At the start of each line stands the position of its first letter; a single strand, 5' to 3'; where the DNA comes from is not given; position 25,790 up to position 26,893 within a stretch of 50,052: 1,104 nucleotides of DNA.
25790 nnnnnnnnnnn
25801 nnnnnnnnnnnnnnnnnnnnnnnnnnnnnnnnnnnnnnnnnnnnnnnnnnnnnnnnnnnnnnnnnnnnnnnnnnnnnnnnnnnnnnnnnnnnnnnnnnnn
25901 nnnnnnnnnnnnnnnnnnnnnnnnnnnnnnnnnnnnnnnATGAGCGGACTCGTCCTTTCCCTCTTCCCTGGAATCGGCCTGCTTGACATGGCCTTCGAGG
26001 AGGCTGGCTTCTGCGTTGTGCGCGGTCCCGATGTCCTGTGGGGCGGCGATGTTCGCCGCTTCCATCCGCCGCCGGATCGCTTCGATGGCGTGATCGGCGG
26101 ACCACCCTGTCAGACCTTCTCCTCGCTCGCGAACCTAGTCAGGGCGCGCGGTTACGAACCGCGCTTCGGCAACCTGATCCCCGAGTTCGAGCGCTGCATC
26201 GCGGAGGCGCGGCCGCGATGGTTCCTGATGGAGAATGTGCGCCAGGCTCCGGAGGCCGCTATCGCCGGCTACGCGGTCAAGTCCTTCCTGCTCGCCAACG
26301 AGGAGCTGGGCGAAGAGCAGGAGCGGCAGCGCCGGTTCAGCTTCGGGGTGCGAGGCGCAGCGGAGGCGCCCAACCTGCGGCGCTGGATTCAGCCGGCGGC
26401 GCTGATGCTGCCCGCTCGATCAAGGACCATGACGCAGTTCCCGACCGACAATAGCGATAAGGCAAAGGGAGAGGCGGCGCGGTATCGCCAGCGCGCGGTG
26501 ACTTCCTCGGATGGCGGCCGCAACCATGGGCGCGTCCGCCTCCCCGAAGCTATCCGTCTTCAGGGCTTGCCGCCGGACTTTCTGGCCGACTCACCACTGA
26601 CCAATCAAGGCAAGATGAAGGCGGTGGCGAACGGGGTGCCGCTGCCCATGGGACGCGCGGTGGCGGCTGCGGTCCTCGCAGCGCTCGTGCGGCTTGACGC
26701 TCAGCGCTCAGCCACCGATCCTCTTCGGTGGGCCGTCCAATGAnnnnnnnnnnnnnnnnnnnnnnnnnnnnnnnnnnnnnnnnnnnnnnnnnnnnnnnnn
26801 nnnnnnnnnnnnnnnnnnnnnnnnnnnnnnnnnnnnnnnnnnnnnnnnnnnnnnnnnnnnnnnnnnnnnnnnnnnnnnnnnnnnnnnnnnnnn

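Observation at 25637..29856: Two DNA methyltransferases, each flanked by small zinc-ribbon ORFs, embedded among tail genes behind their own promoter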

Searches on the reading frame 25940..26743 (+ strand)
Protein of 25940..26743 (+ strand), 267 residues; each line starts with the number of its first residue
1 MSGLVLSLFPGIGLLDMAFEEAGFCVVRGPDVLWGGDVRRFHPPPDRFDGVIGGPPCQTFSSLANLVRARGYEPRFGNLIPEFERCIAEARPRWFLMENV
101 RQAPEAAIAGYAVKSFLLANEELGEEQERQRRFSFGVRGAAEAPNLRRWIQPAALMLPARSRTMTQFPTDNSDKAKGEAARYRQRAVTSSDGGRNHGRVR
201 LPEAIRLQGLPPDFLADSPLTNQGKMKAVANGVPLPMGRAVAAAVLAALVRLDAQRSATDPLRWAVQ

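Call 5: search_protein_families(library=pfam, proteins=[window:25940-26743:+], max_evalue=0.1)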
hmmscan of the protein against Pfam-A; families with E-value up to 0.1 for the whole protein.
window:25940-26743:+ (267 aa): 1 family
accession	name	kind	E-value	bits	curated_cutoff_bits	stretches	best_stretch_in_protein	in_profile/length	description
PF00145.23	DNA_methylase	-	1.5e-20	74.4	22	1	46-142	60-166/324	C-5 cytosine-specific DNA methylase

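Call 6: search_protein_families(library=phrogs, proteins=[window:25940-26743:+], max_evalue=0.1)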
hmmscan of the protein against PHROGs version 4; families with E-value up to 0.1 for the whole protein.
window:25940-26743:+ (267 aa): 2 families
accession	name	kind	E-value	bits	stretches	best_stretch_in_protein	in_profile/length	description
phrog_116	-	other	1.5e-25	90.7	1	4-257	209-501/779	DNA methyltransferase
phrog_363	-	other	8e-20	72.2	1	5-144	56-221/327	DNA methyltransferase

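Call 11: find_encoding_contigs(protein=window:25940-26743:+, flank=10000, max_places=6)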
Protein window:25940-26743:+ (267 aa): 8 contigs read that carry it; 2 places shown.
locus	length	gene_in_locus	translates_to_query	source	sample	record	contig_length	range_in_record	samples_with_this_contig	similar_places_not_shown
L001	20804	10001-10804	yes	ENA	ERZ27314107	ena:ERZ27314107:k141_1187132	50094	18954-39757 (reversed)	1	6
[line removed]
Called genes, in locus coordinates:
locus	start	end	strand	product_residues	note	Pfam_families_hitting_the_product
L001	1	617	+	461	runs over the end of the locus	-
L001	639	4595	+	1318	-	PF20155:TMP_3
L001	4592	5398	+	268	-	-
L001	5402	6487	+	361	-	-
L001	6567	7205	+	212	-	-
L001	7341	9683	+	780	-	-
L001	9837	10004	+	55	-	-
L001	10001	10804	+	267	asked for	PF00145:DNA_methylase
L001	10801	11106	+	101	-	-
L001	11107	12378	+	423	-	-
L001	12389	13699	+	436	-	PF01555:N6_N4_Mtase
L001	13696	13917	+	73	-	-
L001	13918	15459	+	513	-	-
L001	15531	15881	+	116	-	-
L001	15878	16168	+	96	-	-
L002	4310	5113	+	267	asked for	PF00145:DNA_methylase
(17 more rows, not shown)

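Call 13: find_related_loci(query=window:25940-26743:+, collection=viral_contigs, flank=10000)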
Query window:25940-26743:+ (267 aa) in viral_contigs; peptide patterns used: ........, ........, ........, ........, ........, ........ (x = any residue, [..] = any of these).
38 stretches matched a pattern; 30 encode a relative of the query (tblastn E <= 1e-3); 30 distinct loci.
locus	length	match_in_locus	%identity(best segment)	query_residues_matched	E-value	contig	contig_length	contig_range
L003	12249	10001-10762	54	1-258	2e-77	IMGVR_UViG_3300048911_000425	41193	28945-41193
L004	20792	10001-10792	54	4-245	9e-77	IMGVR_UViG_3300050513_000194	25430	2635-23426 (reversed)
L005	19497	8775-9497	55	4-249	2e-75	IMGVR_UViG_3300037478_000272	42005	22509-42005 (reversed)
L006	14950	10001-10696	55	4-248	1e-74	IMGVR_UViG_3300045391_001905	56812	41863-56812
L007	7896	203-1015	51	4-249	2e-72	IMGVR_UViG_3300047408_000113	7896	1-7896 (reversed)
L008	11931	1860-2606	50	4-258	4e-71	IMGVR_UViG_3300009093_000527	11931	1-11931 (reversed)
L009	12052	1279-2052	49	1-258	1e-70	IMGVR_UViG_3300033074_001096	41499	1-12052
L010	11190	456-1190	50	1-251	2e-69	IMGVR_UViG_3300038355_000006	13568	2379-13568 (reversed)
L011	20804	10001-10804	50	4-238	4e-69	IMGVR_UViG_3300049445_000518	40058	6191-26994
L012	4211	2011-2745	47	4-261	2e-68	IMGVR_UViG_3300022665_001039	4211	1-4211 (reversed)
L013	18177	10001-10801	50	4-249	3e-68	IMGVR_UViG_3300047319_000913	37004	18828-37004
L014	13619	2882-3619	50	4-249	2e-68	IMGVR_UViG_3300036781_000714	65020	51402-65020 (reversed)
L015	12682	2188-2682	65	1-167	1e-67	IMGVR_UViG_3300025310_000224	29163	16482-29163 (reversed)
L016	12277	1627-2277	53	1-238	4e-64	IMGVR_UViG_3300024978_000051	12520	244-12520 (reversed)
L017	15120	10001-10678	49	1-251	2e-62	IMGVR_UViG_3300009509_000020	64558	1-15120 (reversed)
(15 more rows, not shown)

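Call 35: search_protein_families(library=ncbifam, proteins=[window:25940-26743:+], max_evalue=0.1)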
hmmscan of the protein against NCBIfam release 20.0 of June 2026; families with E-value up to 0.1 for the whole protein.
window:25940-26743:+ (267 aa): 1 family
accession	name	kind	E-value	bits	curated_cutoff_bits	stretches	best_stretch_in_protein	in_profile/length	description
TIGR00675.1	dcm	superfamily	7.7e-16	58.6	100.65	1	47-102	60-112/329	DNA (cytosine-5-)-methyltransferase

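Call 73: search_solved_structures(query=window:25940-26743:+, max_evalue=0.001)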
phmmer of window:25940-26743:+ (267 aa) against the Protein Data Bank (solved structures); distinct sequences matched with E-value up to 0.001: 25.
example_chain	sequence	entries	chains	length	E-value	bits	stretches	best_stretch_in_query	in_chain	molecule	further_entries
1dct_A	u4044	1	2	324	6.5e-15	58.7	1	5-139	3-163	PROTEIN (MODIFICATION METHYLASE HAEIII)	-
3ubt_Y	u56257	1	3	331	9.7e-14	54.8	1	5-139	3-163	Modification methylase HaeIII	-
3g7u_A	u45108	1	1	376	2.8e-07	33.6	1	44-120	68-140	Cytosine-specific methyltransferase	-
9v36_A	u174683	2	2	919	4.9e-06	29.6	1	48-102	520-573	DNA (cytosine-5)-methyltransferase 1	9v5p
7xi9_A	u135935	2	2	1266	1.2e-05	28.3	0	48-102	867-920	DNA (cytosine-5)-methyltransferase 1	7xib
8xqc_A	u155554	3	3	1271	1.2e-05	28.3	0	48-102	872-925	DNA (cytosine-5)-methyltransferase 1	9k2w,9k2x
6x9i_A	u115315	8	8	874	1.3e-05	28.2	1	48-102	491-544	DNA (cytosine-5)-methyltransferase 1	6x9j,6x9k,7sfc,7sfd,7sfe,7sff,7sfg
3pta_A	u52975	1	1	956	1.6e-05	27.8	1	48-102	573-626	DNA (cytosine-5)-methyltransferase 1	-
3swr_A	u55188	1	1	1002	1.9e-05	27.6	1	48-102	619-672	DNA (cytosine-5)-methyltransferase 1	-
4yoc_A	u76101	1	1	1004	1.9e-05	27.6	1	48-102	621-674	DNA (cytosine-5)-methyltransferase 1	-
5wy1_A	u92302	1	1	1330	1.9e-05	27.6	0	48-102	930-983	DNA (cytosine-5)-methyltransferase 1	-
3av4_A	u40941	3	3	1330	1.9e-05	27.6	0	48-102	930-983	DNA (cytosine-5)-methyltransferase 1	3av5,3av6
5guv_A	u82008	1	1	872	2.1e-05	27.5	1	48-102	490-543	DNA (cytosine-5)-methyltransferase 1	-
3pt9_A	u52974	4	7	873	2.2e-05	27.4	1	48-102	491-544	DNA (cytosine-5)-methyltransferase 1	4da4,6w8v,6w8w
5gut_A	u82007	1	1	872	2.5e-05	27.2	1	48-102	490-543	DNA (cytosine-5)-methyltransferase 1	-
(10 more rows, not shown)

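Call 84: search_protein_families(library=padloc, proteins=[window:25940-26743:+], max_evalue=0.01)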
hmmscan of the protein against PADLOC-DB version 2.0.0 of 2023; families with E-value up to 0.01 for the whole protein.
window:25940-26743:+ (267 aa): 40 families (the best 25 are shown)
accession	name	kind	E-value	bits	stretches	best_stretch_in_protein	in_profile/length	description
PDLC03378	MTase_II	-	2.6e-24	84.1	2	45-142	66-172/344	Type II methyltransferase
PDLC00030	DruM2|DruM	-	1.5e-23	81.6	3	46-101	82-134/380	DNA cytosine methylase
PDLC03272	MTase_II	-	9.9e-20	69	2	47-102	135-187/407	Type II methyltransferase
PDLC03326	MTase_II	-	5e-19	66.8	2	48-147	75-185/412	Type II methyltransferase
PDLC00033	DruM2|DruM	-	4.2e-17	60.5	2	48-140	92-193/368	DNA cytosine methylase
PDLC03234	MTase_II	-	6.9e-17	59.8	1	47-144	72-181/375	Type II methyltransferase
PDLC03355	MTase_II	-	1.5e-16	58.5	2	46-101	85-137/377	Type II methyltransferase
PDLC00026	DruM2|DruM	-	3.5e-16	57.7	2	37-123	56-153/336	DNA cytosine methylase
PDLC00027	DruM2|DruM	-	2.4e-15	54.8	1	5-139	14-173/361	DNA cytosine methylase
PDLC03270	MTase_II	-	3.6e-13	47.2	1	49-122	67-146/309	Type II methyltransferase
PDLC02650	DrmMII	-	5.4e-11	40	1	47-101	83-134/435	DrmMII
PDLC03307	MTase_II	-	8.8e-11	39.6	1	34-111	48-122/382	Type II methyltransferase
PDLC00031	DruM2|DruM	-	1.3e-10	38.9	1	39-139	64-173/361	DNA cytosine methylase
PDLC03225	MTase_II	-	2.3e-10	37.8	1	47-102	85-138/615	Type II methyltransferase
PDLC02648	DrmMII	-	1.1e-09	35.7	2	45-100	95-166/468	DrmMII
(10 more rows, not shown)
